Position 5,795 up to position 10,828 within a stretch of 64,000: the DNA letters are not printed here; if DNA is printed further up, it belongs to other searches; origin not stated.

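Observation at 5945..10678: Single 1577-aa polypeptide fusing a Dpm1-like GT2, a processive QxxRW GT2, a Wzx-like flippase and a GT4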

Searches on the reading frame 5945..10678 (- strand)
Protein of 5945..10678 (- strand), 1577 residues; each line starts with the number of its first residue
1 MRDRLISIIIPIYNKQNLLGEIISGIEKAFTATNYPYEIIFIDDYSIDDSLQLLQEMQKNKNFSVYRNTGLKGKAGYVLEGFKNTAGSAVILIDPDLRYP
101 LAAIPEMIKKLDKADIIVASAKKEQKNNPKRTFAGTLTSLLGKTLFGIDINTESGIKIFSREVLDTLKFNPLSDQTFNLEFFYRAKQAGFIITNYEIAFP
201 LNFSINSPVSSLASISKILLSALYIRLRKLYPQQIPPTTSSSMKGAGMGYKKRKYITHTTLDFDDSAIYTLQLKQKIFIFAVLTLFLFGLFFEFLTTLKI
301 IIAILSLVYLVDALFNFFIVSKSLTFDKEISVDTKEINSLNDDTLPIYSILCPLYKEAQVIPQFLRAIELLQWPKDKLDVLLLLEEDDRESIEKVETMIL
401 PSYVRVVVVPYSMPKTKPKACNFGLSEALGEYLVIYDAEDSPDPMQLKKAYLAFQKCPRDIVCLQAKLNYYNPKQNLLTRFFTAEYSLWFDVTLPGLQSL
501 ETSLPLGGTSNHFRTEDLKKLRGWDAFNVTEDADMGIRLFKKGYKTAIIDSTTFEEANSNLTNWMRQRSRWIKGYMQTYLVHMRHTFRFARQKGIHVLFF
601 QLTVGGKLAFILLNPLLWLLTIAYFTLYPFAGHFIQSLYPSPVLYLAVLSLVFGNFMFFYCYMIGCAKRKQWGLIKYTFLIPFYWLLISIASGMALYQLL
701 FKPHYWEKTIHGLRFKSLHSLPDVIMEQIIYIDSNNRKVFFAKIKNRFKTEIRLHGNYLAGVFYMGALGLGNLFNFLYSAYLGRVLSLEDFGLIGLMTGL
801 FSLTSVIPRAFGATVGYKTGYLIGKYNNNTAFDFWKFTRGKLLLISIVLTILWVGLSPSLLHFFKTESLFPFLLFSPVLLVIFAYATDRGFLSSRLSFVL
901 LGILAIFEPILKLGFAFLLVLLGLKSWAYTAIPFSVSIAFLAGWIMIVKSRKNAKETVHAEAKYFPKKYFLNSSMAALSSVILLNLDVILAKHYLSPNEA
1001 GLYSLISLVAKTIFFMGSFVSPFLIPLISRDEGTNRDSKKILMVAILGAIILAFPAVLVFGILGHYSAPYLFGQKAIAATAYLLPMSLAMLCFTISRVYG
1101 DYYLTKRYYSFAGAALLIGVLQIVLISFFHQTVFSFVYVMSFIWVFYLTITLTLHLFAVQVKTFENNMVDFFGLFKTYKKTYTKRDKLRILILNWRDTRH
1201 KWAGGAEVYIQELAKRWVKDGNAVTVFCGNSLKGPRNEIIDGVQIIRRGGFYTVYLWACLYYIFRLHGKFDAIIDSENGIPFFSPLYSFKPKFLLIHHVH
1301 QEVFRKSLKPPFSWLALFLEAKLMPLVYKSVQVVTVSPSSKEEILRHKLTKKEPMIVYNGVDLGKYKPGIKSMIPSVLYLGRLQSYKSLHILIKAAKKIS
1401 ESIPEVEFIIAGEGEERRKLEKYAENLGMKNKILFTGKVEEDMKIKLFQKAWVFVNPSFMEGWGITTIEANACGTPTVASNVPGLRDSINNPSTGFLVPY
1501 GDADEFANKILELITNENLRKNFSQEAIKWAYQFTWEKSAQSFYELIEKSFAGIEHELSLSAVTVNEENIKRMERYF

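Call 5: search_protein_families(library=pfam, proteins=[window:5945-10678:-], max_evalue=0.01)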
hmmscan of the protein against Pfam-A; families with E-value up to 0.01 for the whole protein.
window:5945-10678:- (1577 aa): 10 families
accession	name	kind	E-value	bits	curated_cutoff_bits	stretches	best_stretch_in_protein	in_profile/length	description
PF00534.26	Glycos_transf_1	-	5e-45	153.5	26.4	1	1369-1530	10-172/172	Glycosyl transferases group 1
PF13692.12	Glyco_trans_1_4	-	5.9e-36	124.3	27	1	1375-1516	2-142/142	Glycosyl transferases group 1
PF00535.33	Glycos_transf_2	-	1e-32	113.8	23.3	2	7-164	1-164/168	Glycosyl transferase family 2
PF13632.12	Glyco_trans_2_3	-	2e-22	80.4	27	1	433-630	2-191/198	Glycosyl transferase family group 2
PF13641.12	Glyco_tranf_2_3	-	2.8e-17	63.9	27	1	348-574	3-230/230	Glycosyltransferase like family 2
PF13439.12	Glyco_transf_4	-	7.7e-16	59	28.5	1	1204-1363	2-168/170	Glycosyltransferase Family 4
PF20706.3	GT4-conflict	-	7.6e-11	42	26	1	1329-1542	146-384/385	Family 4 Glycosyltransferase in conflict systems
PF13524.12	Glyco_trans_1_2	-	7.2e-06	26.5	25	1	1399-1541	12-140/144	Glycosyl transferase-like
PF13579.12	Glyco_trans_4_4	-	5.4e-05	24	29.7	1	1204-1360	1-158/158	Glycosyl transferase 4-like domain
PF13506.12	Glyco_transf_21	-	0.00085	19.3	21.7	1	406-572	5-173/174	Glycosyl transferase family 21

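Call 6: search_protein_families(library=ncbifam, proteins=[window:5945-10678:-], max_evalue=0.01)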
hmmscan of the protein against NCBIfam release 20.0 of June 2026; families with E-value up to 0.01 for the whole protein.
window:5945-10678:- (1577 aa): 65 families (the best 25 are shown)
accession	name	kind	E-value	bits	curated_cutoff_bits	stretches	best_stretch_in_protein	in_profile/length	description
TIGR03449.1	mycothiol_MshA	equivalog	3e-33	115.3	462.5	1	1351-1547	187-400/406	D-inositol-3-phosphate glycosyltransferase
TIGR03999.1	thiol_BshA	equivalog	2.4e-26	92.5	273.7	1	1328-1546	143-369/375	N-acetyl-alpha-D-glucosaminyl L-malate synthase BshA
NF041876.1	EPS_EpsE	equivalog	6.2e-26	91.5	400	1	1366-1541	206-387/389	exopolysaccharide biosynthesis GT4 family glycosyltransferase EpsE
TIGR02149.1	glgA_Coryne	subfamily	3.5e-23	82.4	302.4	1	1332-1549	147-389/391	glycogen synthase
NF050056.1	ProtGlycPglH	equivalog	6.1e-23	81.5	600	1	1326-1548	133-351/354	GalNAc-alpha-(1->4)-GalNAc-alpha-(1->3)-diNAcBac-PP-undecaprenol alpha-1,4-N-acetyl-D-galactosaminyltransferase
TIGR03088.1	stp2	hypoth_equivalog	6.5e-23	81.4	409.05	1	1350-1549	158-372/374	TIGR03088 family PEP-CTERM/XrtA system glycosyltransferase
TIGR03937.1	PgaC_IcaA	equivalog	6.7e-23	81.3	422.3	2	320-701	19-392/407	poly-beta-1,6-N-acetyl-D-glucosamine synthase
NF041010.1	glycosy_Agl16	equivalog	1.4e-21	76.7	575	1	1204-1549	15-350/352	glycosylation protein Agl16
NF047588.1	GlcsyltransPgfSStrep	equivalog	6e-21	75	500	1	6-167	3-167/308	glycosyltransferase PgfS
NF038295.1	EPS_HpsP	equivalog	5.1e-20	71.8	550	1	1368-1543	201-380/388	hormogonium polysaccharide biosynthesis glycosyltransferase HpsP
NF050063.1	ProtGlycPglJ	equivalog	3.9e-19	69.1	500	1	1318-1542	132-358/363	N-acetylgalactosamine-N,N'-diacetylbacillosaminyl-diphospho-undecaprenol 4-alpha-N-acetylgalactosaminyltransferase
TIGR04063.1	stp3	hypoth_equivalog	4.3e-19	68.7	442.05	1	1332-1545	160-390/397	TIGR04063 family PEP-CTERM/XrtA system glycosyltransferase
TIGR04047.1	MSMEG_0565_glyc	hypoth_equivalog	8.4e-19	67.9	259.85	1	1331-1544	140-368/373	MSMEG_0565 family glycosyltransferase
TIGR04157.1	glyco_rSAM_CFB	subfamily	1.7e-18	66.8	400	1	1377-1526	230-384/406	TIGR04157 family glycosyltransferase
TIGR03111.1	glyc2_xrt_Gpos1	hypoth_equivalog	3e-18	65.9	363.95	2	342-689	45-397/439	TIGR03111 family XrtG-associated glycosyltransferase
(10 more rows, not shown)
